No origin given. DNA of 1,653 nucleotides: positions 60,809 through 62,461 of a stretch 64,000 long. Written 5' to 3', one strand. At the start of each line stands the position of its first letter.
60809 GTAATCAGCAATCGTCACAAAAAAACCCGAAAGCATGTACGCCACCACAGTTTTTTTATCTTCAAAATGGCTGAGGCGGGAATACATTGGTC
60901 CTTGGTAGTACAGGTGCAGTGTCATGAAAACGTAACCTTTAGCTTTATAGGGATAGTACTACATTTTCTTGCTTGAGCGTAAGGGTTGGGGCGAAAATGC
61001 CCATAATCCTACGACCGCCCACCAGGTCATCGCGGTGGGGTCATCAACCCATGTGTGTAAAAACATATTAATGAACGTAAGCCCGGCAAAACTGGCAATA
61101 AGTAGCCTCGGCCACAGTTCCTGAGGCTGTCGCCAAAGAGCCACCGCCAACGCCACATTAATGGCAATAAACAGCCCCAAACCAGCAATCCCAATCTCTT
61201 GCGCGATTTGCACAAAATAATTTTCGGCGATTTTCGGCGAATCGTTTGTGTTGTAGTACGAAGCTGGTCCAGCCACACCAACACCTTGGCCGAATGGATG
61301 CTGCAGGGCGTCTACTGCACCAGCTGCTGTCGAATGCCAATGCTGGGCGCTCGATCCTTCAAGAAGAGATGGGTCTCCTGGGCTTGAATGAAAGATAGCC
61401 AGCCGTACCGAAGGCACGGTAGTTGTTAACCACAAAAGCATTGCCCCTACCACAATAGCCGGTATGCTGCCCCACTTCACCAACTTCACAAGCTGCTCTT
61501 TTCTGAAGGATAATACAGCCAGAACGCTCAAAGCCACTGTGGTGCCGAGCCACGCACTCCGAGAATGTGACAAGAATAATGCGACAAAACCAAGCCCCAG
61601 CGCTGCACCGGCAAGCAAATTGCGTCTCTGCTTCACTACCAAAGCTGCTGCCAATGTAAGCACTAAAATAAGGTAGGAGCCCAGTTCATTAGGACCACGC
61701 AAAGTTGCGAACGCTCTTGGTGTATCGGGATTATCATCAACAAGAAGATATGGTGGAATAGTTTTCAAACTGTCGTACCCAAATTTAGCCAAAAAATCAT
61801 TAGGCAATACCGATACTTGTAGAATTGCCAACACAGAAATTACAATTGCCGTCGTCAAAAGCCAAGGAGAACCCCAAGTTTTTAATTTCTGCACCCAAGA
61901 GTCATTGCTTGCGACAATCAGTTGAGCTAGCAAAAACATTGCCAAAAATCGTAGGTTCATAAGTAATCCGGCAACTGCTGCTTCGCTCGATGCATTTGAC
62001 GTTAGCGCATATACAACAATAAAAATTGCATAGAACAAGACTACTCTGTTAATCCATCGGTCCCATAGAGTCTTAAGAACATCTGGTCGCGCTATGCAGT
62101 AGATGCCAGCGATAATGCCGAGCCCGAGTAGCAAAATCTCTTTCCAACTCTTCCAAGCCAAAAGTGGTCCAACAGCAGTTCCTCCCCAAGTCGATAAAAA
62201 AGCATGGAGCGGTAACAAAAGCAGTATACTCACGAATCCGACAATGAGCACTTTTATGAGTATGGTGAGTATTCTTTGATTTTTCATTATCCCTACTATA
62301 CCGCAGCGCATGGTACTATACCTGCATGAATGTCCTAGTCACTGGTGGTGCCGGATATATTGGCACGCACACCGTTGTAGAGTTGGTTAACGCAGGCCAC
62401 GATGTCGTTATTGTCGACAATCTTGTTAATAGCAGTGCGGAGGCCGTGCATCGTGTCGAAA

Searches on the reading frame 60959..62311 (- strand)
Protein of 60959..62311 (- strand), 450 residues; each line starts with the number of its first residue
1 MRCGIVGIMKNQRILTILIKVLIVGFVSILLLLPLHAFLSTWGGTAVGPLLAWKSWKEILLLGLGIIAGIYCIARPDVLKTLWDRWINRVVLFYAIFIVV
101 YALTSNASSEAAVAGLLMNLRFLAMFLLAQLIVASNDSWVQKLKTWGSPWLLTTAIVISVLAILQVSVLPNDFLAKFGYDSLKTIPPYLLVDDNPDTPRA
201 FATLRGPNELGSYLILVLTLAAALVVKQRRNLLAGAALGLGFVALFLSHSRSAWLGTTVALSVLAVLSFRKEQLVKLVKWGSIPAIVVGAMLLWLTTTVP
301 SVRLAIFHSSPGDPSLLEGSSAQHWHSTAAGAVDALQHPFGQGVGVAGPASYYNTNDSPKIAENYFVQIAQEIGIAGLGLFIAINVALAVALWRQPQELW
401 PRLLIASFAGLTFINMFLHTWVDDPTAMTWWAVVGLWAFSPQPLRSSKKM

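Call 52: search_protein_families(library=pfam, proteins=[window:60959-62311:-], max_evalue=0.00001)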
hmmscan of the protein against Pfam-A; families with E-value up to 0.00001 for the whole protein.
window:60959-62311:- (450 aa): 1 family
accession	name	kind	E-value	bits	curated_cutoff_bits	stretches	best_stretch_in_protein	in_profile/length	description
PF04932.20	Wzy_C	-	5.8e-12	46.1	31.7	1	237-382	2-149/149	O-Antigen ligase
